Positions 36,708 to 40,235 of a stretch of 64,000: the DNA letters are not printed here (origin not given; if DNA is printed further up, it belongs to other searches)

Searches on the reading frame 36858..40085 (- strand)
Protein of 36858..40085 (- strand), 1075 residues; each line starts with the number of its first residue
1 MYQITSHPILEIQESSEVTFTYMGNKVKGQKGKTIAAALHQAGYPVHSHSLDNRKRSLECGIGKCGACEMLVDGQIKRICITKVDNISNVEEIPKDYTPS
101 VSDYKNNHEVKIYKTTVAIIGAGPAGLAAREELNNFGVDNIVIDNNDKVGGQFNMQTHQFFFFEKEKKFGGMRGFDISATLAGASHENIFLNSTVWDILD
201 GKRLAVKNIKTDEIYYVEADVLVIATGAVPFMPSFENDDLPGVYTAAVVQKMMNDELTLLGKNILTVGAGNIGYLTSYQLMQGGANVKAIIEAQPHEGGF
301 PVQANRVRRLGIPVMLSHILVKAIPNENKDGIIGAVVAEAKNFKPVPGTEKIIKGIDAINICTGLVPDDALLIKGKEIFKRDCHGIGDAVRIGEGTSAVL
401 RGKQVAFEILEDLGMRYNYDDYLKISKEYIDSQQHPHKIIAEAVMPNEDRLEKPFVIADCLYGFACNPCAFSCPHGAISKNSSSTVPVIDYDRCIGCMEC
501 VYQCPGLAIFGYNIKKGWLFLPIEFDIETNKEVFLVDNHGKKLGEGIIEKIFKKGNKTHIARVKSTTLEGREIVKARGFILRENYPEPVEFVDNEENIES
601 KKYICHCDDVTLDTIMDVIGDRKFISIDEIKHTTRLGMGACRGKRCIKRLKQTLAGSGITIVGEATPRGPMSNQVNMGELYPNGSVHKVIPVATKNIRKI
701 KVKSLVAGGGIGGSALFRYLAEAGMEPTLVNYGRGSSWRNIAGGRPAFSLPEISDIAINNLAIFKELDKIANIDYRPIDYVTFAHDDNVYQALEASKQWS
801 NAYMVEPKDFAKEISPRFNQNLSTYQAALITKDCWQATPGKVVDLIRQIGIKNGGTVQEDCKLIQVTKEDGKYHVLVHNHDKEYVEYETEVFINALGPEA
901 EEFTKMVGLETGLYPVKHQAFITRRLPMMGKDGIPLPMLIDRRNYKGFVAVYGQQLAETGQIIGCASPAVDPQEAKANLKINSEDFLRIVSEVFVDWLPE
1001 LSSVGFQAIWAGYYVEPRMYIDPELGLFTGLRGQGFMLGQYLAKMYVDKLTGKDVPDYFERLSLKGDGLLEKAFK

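Call 44: search_protein_families(library=padloc, proteins=[window:36858-40085:-], max_evalue=0.00001)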
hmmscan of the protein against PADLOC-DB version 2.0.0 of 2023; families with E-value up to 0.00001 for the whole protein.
window:36858-40085:- (1075 aa): 1 family
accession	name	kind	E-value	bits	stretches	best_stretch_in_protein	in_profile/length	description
PDLC01086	C3a186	-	7.2e-07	26.8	0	117-153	3-39/384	"C-3?,4? desaturase"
